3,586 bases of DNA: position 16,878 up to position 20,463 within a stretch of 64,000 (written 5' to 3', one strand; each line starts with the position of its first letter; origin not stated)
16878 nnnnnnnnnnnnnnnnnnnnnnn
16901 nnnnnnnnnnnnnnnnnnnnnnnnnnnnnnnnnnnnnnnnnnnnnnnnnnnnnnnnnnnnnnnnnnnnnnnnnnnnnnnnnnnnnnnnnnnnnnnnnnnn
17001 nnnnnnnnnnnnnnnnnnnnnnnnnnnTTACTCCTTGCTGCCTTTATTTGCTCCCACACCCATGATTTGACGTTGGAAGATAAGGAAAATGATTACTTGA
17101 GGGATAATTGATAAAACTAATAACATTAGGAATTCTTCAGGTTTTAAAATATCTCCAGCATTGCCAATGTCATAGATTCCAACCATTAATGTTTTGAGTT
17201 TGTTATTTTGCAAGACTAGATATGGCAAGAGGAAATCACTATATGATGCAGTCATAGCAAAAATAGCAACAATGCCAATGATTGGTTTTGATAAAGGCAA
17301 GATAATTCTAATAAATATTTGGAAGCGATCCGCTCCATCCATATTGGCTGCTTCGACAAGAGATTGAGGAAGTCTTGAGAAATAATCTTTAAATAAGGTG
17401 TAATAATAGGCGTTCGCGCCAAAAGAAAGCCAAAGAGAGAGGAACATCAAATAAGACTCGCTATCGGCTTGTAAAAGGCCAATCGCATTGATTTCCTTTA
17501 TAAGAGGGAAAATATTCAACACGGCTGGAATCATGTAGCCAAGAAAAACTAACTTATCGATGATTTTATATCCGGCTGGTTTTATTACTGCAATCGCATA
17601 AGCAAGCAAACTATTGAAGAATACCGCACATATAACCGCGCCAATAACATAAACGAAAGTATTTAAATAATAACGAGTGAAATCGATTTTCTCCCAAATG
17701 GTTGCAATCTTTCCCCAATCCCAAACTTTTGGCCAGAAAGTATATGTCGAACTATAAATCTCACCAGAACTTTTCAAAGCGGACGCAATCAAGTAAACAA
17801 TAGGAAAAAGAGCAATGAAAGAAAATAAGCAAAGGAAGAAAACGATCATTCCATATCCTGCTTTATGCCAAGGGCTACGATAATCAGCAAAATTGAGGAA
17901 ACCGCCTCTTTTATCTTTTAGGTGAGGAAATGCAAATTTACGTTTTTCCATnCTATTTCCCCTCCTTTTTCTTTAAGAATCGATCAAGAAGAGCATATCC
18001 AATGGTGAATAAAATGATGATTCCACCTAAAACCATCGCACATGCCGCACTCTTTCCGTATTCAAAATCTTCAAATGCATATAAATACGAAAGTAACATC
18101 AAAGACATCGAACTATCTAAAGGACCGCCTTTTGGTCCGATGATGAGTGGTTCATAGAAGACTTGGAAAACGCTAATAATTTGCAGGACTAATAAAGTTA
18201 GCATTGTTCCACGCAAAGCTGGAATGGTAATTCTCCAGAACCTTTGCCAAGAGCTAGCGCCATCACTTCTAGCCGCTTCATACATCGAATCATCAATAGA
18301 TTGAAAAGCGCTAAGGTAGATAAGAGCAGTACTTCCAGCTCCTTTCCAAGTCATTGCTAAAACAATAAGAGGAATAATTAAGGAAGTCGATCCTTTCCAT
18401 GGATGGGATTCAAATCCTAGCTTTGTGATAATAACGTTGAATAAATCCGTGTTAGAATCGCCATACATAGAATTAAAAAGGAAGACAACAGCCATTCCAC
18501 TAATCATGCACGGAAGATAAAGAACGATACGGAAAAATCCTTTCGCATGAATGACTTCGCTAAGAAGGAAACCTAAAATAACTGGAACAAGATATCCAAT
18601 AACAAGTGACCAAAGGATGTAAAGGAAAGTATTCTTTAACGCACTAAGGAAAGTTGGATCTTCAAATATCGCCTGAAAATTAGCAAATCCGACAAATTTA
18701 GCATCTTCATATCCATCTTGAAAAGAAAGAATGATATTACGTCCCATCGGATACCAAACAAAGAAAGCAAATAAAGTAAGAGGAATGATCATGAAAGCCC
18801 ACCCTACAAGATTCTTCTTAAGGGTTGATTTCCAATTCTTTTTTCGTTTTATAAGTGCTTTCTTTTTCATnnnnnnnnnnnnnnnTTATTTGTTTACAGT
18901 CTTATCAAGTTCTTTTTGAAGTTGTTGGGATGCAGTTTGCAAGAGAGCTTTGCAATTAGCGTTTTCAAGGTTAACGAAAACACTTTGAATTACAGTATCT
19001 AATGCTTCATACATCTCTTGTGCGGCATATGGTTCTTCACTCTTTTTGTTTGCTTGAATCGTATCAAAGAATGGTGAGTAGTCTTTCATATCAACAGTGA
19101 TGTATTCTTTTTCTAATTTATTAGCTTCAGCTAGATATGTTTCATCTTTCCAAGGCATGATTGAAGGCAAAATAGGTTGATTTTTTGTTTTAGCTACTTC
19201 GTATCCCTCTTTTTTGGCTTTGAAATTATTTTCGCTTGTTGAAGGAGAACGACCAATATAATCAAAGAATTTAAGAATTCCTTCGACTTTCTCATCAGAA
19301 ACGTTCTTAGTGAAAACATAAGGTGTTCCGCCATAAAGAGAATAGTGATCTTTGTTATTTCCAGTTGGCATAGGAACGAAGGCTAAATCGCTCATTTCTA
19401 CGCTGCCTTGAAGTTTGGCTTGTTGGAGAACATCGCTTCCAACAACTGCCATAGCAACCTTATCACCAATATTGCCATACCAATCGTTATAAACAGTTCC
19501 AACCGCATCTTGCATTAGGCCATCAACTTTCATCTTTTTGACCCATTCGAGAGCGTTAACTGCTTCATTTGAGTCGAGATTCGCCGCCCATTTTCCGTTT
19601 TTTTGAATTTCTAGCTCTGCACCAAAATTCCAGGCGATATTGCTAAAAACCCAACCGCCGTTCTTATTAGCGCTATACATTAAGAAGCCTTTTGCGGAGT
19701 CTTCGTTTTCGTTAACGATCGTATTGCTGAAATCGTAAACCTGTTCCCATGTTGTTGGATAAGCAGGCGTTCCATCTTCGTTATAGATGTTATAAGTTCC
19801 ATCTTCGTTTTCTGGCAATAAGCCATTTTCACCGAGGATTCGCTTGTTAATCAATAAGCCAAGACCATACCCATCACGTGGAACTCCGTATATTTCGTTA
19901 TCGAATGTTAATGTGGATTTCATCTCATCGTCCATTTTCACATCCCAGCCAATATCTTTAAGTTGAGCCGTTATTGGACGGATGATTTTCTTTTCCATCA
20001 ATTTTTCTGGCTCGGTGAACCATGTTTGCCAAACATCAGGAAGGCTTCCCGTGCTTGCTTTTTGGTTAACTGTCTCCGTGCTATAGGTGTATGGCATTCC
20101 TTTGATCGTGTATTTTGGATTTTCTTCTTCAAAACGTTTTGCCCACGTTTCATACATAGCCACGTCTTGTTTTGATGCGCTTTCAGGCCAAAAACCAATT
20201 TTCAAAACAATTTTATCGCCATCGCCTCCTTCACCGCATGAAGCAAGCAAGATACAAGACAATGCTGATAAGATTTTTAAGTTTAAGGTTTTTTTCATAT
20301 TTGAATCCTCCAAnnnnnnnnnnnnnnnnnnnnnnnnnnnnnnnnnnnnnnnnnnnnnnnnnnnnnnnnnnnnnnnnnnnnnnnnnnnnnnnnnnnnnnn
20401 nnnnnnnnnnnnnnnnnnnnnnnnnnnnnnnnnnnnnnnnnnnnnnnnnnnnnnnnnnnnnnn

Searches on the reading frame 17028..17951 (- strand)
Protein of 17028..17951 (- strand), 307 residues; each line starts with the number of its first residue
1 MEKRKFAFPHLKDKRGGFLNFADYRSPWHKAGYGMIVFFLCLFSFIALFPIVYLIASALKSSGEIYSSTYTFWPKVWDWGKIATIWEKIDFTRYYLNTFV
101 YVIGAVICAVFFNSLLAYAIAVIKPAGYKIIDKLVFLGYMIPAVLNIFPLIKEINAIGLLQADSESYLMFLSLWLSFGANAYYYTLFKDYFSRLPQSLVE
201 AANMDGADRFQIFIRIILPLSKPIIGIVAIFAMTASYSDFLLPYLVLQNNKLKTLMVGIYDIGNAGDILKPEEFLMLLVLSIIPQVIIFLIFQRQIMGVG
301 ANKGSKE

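Call 6: search_protein_families(library=pfam, proteins=[window:17028-17951:-])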
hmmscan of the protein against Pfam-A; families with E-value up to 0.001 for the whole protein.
window:17028-17951:- (307 aa): 1 family
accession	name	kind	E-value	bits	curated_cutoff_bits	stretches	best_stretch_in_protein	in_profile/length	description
PF00528.27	BPD_transp_1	-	2.2e-13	50.8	26.4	1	116-294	4-176/184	Binding-protein-dependent transport system inner membrane component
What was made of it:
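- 17028..18870 (-): Two ABC permease genes (307 and 305 aa). BPD_transp_1 in both (call 6).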

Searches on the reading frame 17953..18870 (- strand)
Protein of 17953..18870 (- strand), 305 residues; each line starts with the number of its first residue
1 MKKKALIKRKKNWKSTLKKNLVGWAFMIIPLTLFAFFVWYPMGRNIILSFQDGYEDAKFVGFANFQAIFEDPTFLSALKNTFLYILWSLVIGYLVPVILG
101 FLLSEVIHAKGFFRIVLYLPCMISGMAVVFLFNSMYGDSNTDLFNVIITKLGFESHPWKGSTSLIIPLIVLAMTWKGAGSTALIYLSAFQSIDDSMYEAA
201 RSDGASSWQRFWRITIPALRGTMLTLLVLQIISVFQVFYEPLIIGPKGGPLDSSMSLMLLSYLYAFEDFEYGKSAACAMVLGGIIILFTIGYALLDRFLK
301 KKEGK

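Call 6: search_protein_families(library=pfam, proteins=[window:17953-18870:-])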
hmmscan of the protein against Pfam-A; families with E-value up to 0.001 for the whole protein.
window:17953-18870:- (305 aa): 1 family
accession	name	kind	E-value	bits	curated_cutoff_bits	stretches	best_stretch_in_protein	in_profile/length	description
PF00528.27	BPD_transp_1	-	1.9e-21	77.1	26.4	1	110-300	21-183/184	Binding-protein-dependent transport system inner membrane component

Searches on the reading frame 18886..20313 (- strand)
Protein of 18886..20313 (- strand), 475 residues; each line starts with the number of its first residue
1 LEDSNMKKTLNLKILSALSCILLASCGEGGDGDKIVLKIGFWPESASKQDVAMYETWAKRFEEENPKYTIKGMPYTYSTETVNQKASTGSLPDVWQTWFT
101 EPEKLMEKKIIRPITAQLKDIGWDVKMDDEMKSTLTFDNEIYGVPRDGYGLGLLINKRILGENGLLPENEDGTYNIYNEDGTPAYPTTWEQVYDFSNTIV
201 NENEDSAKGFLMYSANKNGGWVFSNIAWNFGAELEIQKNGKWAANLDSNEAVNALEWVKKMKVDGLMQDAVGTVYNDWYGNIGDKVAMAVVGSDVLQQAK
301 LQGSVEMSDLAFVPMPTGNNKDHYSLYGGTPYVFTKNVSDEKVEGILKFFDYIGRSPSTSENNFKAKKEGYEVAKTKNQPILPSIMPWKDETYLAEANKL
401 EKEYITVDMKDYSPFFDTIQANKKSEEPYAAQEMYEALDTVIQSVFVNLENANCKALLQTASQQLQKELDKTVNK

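Call 6: search_protein_families(library=pfam, proteins=[window:18886-20313:-])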
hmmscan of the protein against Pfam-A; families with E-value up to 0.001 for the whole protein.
window:18886-20313:- (475 aa): 0 families

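Call 78: search_protein_families(library=pfam, proteins=[window:18886-20313:-], max_evalue=1)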
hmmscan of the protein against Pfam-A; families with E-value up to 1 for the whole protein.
window:18886-20313:- (475 aa): 1 family
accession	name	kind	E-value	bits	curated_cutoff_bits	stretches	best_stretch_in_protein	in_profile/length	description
PF22893.2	ULD_2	-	0.0067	17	24.5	1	154-192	32-70/85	Ubiquitin-like domain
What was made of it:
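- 18886..20313 (-): Substrate-binding lipoprotein (475 aa), divergent. No Pfam hit of its own (calls 6, 78).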
